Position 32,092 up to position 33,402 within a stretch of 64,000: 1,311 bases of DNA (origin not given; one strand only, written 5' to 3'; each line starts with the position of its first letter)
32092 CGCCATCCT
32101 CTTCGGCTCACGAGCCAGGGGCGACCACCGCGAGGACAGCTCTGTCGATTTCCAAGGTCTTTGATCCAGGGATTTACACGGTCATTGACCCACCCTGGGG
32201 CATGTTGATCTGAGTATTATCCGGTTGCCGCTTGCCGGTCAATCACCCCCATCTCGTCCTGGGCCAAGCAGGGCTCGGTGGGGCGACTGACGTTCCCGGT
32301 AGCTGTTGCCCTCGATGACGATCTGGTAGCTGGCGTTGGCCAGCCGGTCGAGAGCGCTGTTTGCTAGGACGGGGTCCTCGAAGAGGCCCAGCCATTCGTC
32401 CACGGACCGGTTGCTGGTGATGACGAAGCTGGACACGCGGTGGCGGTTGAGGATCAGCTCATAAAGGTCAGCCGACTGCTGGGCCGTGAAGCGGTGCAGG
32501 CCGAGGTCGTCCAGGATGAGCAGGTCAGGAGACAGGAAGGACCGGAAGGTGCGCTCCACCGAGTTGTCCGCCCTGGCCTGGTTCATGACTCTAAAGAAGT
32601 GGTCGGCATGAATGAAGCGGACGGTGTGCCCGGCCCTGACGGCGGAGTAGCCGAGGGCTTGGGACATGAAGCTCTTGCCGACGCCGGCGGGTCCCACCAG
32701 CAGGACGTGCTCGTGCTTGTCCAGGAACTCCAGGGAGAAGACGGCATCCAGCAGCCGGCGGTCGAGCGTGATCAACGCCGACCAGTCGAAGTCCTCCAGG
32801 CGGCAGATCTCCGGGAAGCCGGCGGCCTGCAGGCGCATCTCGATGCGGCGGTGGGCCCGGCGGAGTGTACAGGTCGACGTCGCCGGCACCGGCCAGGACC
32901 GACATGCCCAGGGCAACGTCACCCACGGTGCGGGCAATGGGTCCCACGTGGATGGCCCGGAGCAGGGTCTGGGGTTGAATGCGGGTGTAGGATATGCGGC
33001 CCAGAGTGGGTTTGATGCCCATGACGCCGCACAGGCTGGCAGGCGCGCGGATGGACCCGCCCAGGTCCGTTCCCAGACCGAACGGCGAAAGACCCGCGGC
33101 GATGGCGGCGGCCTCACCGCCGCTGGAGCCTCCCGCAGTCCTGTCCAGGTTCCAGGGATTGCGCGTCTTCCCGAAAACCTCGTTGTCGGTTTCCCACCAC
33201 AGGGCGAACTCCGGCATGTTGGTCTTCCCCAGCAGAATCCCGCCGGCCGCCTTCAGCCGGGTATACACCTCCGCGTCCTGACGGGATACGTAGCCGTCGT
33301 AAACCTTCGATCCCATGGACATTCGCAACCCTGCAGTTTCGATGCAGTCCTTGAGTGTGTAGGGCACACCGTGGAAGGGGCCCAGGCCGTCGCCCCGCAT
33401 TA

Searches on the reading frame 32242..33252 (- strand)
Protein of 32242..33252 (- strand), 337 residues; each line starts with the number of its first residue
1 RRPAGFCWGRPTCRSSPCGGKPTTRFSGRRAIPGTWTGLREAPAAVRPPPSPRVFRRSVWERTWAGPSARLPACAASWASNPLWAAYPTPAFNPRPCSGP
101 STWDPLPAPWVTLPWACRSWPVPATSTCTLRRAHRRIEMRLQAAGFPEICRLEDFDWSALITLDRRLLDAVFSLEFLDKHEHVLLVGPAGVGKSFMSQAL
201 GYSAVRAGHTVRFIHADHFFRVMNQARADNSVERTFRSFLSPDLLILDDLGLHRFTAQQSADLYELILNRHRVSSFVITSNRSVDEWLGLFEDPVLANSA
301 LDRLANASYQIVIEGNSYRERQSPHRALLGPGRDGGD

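Call 63: search_protein_families(library=pfam, proteins=[window:32242-33252:-], max_evalue=0.00001)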
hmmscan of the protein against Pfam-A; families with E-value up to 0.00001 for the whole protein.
window:32242-33252:- (337 aa): 2 families
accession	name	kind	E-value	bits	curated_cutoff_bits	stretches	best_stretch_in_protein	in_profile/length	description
PF01695.23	IstB_IS21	-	3e-50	171.4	24.1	1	130-323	42-235/238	IstB-like ATP binding protein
PF00308.24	Bac_DnaA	-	7.3e-06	26.7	23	0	181-282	35-139/162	Bacterial DnaA ATPAse domain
